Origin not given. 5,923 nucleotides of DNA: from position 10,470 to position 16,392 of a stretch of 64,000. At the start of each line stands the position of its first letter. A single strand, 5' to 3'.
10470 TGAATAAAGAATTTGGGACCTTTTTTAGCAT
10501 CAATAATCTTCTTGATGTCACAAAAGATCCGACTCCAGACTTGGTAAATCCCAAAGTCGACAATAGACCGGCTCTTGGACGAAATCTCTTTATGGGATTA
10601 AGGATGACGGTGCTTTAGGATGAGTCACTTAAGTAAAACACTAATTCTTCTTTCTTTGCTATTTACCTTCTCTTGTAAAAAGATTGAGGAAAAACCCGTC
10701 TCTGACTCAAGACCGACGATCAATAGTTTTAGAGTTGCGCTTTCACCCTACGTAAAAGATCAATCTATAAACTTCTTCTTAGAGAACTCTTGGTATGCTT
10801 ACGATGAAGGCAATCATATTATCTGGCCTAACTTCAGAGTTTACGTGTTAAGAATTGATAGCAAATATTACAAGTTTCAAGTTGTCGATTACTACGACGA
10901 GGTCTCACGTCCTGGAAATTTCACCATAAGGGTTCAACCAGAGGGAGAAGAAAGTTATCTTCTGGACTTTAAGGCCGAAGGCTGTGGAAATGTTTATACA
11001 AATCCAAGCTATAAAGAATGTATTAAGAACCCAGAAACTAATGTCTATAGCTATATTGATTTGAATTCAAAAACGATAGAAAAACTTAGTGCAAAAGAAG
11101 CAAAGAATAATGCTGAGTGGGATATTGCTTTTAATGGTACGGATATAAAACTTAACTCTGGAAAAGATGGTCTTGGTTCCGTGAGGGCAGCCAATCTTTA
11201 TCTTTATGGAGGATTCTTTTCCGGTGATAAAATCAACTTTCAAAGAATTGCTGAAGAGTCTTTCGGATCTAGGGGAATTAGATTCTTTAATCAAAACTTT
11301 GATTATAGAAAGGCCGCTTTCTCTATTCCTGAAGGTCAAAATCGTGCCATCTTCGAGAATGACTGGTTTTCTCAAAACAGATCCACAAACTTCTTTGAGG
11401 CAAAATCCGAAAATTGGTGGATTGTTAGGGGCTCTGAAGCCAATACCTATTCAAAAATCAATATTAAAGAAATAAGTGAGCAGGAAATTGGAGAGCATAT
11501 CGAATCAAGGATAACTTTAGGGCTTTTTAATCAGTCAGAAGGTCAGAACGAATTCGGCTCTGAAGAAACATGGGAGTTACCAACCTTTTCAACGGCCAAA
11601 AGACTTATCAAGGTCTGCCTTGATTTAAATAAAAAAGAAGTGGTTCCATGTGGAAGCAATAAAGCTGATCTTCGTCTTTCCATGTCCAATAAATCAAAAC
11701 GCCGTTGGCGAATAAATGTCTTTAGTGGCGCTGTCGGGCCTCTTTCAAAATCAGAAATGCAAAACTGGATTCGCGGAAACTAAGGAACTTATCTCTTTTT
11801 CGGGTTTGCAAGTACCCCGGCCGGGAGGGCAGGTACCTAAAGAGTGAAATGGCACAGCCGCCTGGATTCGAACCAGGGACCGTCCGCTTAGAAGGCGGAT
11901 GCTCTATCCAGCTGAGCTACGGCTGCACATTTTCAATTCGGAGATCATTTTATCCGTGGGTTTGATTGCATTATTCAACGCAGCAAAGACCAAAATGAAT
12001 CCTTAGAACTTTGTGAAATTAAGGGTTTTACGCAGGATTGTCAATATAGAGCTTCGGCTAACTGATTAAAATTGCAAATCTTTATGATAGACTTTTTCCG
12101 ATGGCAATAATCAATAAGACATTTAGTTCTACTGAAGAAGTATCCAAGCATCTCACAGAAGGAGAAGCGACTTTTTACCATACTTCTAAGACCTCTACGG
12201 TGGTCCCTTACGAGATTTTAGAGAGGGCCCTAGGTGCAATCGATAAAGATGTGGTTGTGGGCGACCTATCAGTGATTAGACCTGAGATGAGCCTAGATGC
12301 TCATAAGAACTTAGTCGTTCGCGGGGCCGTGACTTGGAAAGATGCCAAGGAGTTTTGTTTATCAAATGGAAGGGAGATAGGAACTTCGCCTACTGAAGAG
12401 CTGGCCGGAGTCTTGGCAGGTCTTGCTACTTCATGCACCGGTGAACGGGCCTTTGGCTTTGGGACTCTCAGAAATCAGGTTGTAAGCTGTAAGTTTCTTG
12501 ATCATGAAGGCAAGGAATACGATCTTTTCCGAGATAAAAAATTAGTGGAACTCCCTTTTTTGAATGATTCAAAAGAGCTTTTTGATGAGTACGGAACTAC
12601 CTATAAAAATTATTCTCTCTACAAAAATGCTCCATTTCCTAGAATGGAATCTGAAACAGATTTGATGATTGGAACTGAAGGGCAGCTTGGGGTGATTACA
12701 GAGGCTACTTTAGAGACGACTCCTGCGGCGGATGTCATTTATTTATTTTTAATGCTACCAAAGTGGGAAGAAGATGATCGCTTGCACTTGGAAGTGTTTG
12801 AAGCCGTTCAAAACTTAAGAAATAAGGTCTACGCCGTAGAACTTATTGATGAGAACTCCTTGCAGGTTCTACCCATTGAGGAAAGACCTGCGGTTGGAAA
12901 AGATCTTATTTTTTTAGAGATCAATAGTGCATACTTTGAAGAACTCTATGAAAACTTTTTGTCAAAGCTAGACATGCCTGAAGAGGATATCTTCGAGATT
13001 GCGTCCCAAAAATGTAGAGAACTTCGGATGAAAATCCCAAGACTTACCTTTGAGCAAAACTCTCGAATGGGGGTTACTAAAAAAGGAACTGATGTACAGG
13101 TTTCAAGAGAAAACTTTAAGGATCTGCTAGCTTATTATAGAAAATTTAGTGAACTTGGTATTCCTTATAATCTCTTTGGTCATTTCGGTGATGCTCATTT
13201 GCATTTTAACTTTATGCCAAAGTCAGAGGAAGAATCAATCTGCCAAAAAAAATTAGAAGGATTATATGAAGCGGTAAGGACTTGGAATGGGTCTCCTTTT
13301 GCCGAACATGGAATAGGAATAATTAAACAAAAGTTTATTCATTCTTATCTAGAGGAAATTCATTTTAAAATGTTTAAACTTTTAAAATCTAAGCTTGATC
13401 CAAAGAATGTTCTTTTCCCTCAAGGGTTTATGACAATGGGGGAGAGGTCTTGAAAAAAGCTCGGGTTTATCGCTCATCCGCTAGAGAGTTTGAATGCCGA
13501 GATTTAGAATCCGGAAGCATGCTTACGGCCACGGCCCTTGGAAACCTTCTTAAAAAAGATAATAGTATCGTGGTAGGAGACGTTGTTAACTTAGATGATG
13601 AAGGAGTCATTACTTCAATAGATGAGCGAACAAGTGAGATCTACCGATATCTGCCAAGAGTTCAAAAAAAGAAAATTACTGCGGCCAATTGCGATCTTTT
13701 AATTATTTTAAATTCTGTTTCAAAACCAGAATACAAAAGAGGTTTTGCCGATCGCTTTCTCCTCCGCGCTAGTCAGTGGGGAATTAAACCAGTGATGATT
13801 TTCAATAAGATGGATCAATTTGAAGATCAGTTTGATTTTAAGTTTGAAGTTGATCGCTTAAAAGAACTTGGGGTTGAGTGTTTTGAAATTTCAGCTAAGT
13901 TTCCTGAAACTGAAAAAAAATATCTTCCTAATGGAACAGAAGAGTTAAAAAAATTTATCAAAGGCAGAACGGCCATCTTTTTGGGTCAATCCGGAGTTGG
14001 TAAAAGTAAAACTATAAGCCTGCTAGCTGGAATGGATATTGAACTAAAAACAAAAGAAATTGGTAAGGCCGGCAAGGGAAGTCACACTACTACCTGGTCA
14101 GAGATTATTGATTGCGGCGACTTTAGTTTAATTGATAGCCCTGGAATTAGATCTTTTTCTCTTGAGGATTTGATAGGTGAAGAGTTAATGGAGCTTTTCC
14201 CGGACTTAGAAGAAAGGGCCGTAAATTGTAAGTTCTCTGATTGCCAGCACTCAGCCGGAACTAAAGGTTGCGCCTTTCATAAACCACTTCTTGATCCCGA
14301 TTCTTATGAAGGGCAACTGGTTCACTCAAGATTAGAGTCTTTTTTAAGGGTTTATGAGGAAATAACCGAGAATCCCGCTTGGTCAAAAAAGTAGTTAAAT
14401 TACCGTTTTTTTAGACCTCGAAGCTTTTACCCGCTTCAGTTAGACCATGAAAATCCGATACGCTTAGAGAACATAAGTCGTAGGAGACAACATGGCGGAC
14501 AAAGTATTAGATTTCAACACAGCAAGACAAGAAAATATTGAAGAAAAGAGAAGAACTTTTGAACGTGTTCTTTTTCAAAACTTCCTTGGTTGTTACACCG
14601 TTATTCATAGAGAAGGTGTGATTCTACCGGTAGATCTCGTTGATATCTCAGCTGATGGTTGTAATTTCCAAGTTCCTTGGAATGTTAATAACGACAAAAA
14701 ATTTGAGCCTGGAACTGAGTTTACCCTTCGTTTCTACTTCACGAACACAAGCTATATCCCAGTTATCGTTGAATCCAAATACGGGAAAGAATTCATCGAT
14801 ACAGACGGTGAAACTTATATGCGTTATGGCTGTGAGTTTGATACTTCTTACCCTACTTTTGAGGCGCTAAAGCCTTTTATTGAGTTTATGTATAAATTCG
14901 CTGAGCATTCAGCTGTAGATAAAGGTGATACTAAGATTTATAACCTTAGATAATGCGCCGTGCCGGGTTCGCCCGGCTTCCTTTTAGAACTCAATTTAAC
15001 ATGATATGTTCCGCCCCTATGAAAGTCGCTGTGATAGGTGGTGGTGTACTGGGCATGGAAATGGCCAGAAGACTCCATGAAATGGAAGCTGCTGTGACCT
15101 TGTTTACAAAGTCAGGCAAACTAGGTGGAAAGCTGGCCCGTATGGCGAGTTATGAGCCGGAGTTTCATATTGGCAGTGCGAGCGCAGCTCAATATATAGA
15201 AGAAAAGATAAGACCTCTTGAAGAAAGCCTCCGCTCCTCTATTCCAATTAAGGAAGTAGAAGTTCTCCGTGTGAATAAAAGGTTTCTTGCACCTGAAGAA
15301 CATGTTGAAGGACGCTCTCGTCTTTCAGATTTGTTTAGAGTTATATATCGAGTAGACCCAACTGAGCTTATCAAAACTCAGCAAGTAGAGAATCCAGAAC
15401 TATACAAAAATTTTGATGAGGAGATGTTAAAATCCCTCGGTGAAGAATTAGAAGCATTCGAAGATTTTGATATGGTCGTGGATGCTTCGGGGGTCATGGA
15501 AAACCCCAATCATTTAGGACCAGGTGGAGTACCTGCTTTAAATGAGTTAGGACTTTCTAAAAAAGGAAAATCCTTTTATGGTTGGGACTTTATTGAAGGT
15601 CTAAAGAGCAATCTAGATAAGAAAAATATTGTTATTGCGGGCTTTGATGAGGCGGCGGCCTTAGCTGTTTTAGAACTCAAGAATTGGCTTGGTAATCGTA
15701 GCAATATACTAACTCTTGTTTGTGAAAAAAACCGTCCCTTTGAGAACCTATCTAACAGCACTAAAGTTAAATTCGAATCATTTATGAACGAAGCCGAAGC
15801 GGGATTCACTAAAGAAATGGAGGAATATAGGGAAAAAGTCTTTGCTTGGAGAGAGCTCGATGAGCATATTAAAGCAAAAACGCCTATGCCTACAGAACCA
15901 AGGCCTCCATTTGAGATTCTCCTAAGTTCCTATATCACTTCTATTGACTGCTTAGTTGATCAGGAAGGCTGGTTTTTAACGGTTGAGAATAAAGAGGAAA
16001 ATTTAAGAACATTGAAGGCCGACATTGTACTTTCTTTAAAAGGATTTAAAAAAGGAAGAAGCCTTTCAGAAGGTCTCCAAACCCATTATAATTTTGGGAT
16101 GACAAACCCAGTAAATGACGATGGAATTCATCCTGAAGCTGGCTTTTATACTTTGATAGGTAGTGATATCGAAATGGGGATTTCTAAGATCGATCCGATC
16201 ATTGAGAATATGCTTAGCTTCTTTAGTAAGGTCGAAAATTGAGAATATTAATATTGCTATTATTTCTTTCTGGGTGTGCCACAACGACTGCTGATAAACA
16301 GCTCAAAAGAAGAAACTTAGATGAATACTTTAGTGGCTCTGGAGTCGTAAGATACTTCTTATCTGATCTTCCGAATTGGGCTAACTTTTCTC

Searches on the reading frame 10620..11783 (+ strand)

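Call 74: search_protein_families(library=pfam, proteins=[window:10620-11783:+], max_evalue=0.00001)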
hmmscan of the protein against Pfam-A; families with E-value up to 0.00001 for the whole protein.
window:10620-11783:+ (387 aa): 1 family
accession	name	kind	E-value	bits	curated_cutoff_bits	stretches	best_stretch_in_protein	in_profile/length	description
PF14064.11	HmuY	-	2.1e-10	41.4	27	1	141-286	3-143/157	HmuY protein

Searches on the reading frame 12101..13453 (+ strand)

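Call 40: search_protein_families(library=pfam, proteins=[window:12101-13453:+], max_evalue=0.001)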
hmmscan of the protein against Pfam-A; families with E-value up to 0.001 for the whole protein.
window:12101-13453:+ (450 aa): 2 families
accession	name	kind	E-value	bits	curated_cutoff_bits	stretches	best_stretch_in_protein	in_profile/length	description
PF02913.24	FAD-oxidase_C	-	1.3e-16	61.5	21.2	1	323-440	124-245/248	FAD linked oxidases, C-terminal domain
PF01565.28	FAD_binding_4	-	0.00026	21.1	26.4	1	63-139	57-135/139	FAD binding domain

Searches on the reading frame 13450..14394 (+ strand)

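Call 40: search_protein_families(library=pfam, proteins=[window:13450-14394:+], max_evalue=0.001)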
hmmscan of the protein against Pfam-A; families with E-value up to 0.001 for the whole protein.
window:13450-14394:+ (314 aa): 2 families
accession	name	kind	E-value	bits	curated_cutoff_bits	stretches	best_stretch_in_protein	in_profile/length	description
PF03193.22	RsgA_GTPase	-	4.2e-37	128.1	30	1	58-238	2-173/174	RsgA GTPase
PF01926.29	MMR_HSR1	-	0.00037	21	21.9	0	176-238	3-57/113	50S ribosome-binding GTPase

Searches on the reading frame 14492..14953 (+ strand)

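Call 40: search_protein_families(library=pfam, proteins=[window:14492-14953:+], max_evalue=0.001)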
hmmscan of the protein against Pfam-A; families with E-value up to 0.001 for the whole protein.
window:14492-14953:+ (153 aa): 1 family
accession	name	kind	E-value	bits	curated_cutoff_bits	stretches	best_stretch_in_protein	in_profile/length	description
PF07238.19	PilZ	-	1.6e-06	28.8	22.5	1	20-117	2-86/102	PilZ domain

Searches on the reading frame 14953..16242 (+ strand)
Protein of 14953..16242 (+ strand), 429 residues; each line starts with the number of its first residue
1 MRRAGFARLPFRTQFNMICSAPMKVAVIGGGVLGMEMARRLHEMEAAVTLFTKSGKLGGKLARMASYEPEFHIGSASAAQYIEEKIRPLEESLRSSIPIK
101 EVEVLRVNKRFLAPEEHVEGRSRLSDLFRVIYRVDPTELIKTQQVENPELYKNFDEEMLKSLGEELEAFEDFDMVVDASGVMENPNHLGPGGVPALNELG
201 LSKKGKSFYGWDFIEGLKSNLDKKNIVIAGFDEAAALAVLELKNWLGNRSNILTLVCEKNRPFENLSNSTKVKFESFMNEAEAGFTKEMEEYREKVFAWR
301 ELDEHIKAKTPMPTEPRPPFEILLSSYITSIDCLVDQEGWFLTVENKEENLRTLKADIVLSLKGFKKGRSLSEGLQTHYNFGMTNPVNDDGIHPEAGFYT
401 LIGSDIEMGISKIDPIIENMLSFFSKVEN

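Call 40: search_protein_families(library=pfam, proteins=[window:14953-16242:+], max_evalue=0.001)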
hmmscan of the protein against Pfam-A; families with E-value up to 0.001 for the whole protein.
window:14953-16242:+ (429 aa): 2 families
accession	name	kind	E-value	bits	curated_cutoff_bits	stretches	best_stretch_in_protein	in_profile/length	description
PF00070.33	Pyr_redox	-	3.5e-06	27.9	22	1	24-60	1-37/82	Pyridine nucleotide-disulphide oxidoreductase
PF07992.20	Pyr_redox_2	-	7.3e-05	22.8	26.1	1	22-58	142-178/291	Pyridine nucleotide-disulphide oxidoreductase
